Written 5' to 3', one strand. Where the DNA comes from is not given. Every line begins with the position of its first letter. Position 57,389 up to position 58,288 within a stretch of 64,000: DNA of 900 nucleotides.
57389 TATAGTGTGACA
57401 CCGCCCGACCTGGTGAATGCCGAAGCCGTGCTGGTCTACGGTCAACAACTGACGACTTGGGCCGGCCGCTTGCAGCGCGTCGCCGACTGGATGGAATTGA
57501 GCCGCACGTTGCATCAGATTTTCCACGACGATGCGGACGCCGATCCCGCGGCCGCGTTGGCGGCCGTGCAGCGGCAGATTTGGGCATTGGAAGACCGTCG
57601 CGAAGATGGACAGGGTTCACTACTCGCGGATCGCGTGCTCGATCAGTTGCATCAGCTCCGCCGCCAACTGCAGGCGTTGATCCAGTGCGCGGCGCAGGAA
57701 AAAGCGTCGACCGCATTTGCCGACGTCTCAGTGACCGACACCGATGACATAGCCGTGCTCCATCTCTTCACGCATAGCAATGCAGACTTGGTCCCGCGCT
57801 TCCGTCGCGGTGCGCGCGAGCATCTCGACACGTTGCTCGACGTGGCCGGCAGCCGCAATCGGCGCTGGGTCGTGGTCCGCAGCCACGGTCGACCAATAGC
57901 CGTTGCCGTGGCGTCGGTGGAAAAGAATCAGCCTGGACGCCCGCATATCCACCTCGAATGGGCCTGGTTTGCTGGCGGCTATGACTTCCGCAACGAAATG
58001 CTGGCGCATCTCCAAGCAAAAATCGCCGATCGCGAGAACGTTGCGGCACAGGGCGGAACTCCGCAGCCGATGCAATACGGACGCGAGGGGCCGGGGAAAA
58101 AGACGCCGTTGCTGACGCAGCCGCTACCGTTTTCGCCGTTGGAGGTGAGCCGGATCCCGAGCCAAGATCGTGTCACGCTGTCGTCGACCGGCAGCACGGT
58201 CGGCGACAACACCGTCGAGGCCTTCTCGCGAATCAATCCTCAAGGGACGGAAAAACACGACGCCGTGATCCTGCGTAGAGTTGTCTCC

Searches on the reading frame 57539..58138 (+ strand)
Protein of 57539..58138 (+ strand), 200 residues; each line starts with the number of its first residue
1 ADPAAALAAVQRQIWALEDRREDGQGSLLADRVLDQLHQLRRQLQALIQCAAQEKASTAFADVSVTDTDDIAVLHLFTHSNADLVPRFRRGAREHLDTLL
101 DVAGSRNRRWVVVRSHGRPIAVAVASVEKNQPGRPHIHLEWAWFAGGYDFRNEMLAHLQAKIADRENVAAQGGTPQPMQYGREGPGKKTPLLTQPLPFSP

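Call 61: search_solved_structures(query=A3, max_evalue=1, show_alignments=1)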
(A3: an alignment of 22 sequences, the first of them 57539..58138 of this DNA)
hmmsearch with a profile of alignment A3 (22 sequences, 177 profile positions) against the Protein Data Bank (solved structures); distinct sequences matched with E-value up to 1: 1.
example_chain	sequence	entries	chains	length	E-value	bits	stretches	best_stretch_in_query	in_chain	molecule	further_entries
1pix_A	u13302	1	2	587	0.23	14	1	13-109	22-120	Glutaconyl-CoA decarboxylase A subunit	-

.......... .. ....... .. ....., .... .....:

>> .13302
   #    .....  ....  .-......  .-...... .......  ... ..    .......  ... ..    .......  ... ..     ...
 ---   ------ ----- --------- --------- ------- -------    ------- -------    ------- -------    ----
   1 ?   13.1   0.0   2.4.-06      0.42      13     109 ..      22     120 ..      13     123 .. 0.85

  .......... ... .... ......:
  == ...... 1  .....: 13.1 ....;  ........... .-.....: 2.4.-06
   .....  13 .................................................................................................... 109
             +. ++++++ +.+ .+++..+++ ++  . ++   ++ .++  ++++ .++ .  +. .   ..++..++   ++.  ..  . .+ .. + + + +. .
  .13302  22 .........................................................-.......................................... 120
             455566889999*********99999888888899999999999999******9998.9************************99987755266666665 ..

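Call 62: search_protein_families(library=pfam, alignment_id=A3, max_evalue=1)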
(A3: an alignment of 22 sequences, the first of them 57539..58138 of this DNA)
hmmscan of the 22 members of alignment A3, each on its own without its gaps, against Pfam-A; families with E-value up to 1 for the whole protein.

A. member 1, window:57539-58138:+ (200 aa): 1 family
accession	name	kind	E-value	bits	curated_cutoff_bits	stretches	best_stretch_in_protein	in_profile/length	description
PF08990.16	Docking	-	0.25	11.6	20.9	1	32-47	12-27/29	Erythronolide synthase docking domain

B. families by the number of members that match (of 22 scanned): 14 families
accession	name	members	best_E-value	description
PF13480.13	Acetyltransf_6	1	0.0005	Acetyltransferase (GNAT) domain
PF14435.11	SUKH-4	1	0.027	SUKH-4 immunity protein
PF02208.21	Sorb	1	0.066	Sorbin homologous domain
PF06816.18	NOD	1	0.069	NOTCH protein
PF24729.2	Acb2_Tad1_hairpin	1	0.077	Acb2/Tad1, hairpin domain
PF10157.14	BORCS6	1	0.1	BLOC-1-related complex sub-unit 6 C-terminal helix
PF11513.13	TA0956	1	0.11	Thermoplasma acidophilum protein TA0956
PF18650.6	IMPa_N_2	1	0.13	Immunomodulating metalloprotease N-terminal domain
PF13458.12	Peripla_BP_6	1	0.14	Periplasmic binding protein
PF03259.23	Robl_LC7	1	0.14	Roadblock/LC7 domain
PF15277.12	Sec3-PIP2_bind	1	0.17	Exocyst complex component SEC3 N-terminal PIP2 binding PH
PF09650.15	PHA_gran_rgn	1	0.2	Putative polyhydroxyalkanoic acid system protein (PHA_gran_rgn)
PF05988.18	DUF899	1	0.2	Bacterial protein of unknown function (DUF899)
PF08990.16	Docking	1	0.25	Erythronolide synthase docking domain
